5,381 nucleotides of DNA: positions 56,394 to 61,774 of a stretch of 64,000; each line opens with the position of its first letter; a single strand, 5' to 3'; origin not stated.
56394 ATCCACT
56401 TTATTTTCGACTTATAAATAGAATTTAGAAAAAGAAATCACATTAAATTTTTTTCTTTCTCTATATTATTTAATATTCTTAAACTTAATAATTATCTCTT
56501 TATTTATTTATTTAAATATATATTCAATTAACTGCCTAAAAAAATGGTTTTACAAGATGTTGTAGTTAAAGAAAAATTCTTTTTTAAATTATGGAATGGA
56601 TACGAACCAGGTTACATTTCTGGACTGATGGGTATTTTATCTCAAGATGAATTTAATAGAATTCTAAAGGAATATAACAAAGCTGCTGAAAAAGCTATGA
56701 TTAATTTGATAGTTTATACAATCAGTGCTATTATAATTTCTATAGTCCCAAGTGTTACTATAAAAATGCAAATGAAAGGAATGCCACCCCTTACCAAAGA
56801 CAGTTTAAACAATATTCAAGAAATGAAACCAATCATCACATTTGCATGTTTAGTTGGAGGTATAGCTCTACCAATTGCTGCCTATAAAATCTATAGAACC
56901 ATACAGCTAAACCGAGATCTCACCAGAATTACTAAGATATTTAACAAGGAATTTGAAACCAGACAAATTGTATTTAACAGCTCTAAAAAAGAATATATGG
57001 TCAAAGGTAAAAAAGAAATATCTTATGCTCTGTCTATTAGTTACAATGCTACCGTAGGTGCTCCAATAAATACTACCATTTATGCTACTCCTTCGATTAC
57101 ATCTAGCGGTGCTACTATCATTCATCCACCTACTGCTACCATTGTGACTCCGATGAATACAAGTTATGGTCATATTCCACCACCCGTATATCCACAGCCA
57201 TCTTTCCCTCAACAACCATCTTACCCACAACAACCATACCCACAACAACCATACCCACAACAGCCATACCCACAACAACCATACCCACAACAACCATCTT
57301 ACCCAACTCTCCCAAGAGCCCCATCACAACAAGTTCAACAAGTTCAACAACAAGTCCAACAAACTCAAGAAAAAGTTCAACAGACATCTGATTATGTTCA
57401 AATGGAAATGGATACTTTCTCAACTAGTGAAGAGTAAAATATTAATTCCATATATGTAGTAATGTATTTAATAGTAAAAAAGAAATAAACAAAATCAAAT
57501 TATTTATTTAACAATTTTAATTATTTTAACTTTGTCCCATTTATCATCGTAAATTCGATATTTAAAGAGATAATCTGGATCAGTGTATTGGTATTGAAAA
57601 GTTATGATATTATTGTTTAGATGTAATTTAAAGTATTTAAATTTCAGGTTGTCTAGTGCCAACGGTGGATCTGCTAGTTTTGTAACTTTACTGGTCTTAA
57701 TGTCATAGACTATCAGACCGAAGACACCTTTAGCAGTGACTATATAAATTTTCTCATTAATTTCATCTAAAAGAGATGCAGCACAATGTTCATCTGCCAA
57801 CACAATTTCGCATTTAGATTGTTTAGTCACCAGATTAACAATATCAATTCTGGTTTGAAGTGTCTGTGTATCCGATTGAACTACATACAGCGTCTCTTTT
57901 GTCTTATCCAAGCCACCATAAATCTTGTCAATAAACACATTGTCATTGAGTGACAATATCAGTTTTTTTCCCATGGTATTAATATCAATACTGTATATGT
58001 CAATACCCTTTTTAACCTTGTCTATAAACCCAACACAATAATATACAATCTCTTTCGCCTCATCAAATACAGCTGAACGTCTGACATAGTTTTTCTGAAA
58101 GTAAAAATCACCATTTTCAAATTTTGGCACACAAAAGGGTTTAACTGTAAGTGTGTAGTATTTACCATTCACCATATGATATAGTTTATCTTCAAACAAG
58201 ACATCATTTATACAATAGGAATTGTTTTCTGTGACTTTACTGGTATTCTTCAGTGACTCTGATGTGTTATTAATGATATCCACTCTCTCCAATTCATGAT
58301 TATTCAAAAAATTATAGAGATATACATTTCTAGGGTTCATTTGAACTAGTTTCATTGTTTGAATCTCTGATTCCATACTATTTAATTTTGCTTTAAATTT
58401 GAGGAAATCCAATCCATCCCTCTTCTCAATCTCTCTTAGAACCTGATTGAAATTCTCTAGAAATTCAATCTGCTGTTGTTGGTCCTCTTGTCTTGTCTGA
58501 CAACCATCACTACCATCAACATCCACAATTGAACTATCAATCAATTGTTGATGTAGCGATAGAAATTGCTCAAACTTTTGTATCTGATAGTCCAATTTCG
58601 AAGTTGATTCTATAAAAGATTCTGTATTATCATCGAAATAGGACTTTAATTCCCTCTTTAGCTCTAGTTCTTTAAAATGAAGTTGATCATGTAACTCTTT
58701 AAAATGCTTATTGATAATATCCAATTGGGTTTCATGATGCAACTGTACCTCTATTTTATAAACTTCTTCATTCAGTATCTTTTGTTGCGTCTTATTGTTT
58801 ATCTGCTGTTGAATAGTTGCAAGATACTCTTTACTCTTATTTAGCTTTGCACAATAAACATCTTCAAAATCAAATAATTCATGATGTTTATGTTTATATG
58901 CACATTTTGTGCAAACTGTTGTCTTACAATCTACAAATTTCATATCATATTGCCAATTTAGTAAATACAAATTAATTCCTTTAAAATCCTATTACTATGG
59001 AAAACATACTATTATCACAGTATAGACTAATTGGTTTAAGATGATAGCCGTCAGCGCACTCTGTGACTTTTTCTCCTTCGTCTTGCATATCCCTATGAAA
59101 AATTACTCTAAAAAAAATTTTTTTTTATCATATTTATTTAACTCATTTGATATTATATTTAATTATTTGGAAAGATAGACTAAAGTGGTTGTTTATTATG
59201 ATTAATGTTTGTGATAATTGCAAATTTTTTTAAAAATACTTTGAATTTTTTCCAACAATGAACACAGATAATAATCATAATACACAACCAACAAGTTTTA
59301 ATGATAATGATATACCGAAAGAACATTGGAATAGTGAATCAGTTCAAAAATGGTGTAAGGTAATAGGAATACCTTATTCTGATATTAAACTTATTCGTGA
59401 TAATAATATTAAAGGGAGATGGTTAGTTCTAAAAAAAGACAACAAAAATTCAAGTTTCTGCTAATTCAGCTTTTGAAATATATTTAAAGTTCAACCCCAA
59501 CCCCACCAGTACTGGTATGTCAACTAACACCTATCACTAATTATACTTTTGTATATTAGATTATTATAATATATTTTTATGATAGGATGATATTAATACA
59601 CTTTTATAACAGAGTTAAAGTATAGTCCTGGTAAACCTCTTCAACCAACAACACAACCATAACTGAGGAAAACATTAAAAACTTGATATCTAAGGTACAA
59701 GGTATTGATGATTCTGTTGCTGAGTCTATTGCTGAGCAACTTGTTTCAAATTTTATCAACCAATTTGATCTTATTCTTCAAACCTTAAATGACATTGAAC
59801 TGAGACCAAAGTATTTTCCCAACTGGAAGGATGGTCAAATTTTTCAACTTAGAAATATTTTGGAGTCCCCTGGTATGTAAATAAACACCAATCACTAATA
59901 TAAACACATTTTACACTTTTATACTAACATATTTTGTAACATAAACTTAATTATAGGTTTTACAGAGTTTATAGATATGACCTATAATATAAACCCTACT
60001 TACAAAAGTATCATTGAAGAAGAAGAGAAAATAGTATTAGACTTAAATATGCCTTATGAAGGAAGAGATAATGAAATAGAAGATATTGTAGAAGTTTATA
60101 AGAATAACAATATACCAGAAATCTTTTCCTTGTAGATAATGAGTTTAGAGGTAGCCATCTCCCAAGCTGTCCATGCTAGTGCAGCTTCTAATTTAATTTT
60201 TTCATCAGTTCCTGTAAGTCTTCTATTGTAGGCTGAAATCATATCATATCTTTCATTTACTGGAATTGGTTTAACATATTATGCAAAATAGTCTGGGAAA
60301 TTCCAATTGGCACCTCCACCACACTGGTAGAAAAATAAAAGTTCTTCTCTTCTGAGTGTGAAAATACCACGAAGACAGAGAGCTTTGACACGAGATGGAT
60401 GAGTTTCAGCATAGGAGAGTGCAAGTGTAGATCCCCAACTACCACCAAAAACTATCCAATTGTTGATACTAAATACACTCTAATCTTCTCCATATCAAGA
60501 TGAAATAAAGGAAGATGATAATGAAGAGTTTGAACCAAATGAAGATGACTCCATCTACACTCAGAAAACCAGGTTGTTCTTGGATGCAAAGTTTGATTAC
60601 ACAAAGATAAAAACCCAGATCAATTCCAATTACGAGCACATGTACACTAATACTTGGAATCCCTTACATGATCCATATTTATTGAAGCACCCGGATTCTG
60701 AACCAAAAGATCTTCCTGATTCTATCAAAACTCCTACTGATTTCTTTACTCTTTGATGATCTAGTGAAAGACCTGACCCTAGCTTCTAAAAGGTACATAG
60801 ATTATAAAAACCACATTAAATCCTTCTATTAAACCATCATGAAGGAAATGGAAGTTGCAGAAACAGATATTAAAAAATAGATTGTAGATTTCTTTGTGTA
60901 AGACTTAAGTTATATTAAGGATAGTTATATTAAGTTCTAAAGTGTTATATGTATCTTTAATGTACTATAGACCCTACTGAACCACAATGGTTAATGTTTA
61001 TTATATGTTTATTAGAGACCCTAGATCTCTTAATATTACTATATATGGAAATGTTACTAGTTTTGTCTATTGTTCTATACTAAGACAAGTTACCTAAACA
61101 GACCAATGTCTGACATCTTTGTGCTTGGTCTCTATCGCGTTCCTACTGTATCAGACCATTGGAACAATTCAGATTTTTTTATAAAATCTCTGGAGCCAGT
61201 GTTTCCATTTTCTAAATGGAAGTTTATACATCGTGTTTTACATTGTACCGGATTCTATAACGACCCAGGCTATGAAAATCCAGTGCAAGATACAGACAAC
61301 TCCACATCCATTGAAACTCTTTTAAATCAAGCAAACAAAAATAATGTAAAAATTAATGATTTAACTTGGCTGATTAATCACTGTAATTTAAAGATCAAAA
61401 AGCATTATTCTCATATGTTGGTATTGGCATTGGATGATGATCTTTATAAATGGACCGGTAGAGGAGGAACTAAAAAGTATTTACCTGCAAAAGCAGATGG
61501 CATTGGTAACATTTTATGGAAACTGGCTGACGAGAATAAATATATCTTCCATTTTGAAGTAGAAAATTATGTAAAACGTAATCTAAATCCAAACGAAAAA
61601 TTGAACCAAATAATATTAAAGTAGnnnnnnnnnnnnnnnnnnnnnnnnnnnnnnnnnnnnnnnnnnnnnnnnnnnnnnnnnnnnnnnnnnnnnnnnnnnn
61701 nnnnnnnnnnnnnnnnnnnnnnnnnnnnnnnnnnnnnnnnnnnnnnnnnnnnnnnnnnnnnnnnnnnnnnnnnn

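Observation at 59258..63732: Tandem duplication of a SAM-like gene flanking a patchwork of transposon and gene fragments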

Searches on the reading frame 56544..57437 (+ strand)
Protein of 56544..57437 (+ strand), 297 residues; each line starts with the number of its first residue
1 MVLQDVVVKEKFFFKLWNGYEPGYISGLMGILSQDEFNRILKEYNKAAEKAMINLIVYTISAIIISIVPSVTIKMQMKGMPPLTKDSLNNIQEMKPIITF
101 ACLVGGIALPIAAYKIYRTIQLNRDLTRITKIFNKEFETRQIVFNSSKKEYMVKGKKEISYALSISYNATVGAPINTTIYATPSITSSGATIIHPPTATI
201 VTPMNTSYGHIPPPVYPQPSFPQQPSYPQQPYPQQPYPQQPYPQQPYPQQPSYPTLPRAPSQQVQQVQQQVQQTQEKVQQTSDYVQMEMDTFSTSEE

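Call 9: search_protein_families(library=pfam, max_evalue=1, proteins=[window:56544-57437:+])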
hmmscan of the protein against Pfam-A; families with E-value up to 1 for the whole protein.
window:56544-57437:+ (297 aa): 4 families
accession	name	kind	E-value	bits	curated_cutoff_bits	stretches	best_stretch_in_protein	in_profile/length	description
PF10256.14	Erf4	-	0.032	14.7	29.3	1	20-90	17-84/116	Golgin subfamily A member 7/ERF4 family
PF19111.5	DUF5798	-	0.051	14.2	27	1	262-286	22-46/89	Family of unknown function (DUF5798)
PF11970.14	GPR_Gpa2_C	-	0.061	13.8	21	1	45-93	4-53/76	G protein-coupled glucose receptor regulating Gpa2 C-term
PF03311.19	Cornichon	-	0.14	12.8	29.2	1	98-136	62-98/122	Cornichon protein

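Call 42: find_encoding_contigs(protein=window:56544-57437:+, flank=10000, max_places=10)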
Protein window:56544-57437:+ (297 aa): no gene with exactly this product is on record in the collection.

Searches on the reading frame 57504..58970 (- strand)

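Call 9: search_protein_families(library=pfam, max_evalue=1, proteins=[window:57504-58970:-])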
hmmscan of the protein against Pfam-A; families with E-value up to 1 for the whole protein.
window:57504-58970:- (488 aa): 1 family
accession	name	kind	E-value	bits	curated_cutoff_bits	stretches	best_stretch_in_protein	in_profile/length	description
PF13732.12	DrrA1-3_C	-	0.24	12.6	27.4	1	358-411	11-64/81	ATP-binding protein DrrA1-3-like, C-terminal domain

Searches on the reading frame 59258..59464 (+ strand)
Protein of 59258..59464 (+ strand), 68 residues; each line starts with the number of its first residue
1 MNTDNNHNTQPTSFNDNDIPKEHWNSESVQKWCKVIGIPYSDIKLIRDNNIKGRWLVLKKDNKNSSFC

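Call 36: find_encoding_contigs(protein=window:59258-59464:+, flank=5000, max_places=10)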
Protein window:59258-59464:+ (68 aa): no gene with exactly this product is on record in the collection.

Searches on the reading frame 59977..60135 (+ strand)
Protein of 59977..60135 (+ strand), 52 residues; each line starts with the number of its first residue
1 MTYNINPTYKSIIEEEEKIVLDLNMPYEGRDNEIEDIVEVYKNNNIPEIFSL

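Call 33: find_encoding_contigs(protein=window:59977-60135:+, flank=5000, max_places=6)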
Protein window:59977-60135:+ (52 aa): no gene with exactly this product is on record in the collection.

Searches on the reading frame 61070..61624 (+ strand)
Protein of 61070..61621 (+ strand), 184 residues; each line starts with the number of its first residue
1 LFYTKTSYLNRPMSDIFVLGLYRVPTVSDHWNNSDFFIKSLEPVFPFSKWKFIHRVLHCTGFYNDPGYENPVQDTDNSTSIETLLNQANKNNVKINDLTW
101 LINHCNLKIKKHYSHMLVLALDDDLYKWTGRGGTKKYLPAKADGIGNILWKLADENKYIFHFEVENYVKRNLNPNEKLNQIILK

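Call 78: find_encoding_contigs(protein=window:61106-61624:+, flank=5000, max_places=6)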
Protein window:61106-61624:+ (172 aa): no gene with exactly this product is on record in the collection.

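Call 79: list_cluster_members(proteins=[window:61070-61621:+, window:61897-62475:+, window:61473-61781:-, window:62586-62714:-, window:63799-63933:-, window:59183-59326:-, window:57507-58970:-, window:54887-55735:+, window:63403-63729:+, window:60260-60448:-])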
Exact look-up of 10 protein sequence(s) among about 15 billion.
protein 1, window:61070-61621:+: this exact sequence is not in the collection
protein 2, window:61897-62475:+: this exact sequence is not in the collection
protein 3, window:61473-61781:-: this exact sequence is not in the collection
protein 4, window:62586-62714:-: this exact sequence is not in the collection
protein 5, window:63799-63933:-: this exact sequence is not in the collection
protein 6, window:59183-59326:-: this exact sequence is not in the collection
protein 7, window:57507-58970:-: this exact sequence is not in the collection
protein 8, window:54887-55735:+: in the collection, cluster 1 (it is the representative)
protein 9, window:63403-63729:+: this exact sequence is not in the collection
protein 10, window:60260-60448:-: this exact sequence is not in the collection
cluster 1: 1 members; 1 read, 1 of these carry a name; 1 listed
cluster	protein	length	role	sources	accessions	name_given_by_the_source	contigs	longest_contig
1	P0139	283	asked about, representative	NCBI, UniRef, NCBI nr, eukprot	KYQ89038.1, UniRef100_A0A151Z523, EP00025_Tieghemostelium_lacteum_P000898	short-chain dehydrogenase/reductase (SDR) family protein [Tieghemostelium lacteum] | Short-chain dehydrogenase/reductase (SDR) family protein n=1 Tax=Tieghemostelium lacteum ... | KYQ89038.1 short-chain dehydrogenase/reductase (SDR) family protein [Tieghemostelium ...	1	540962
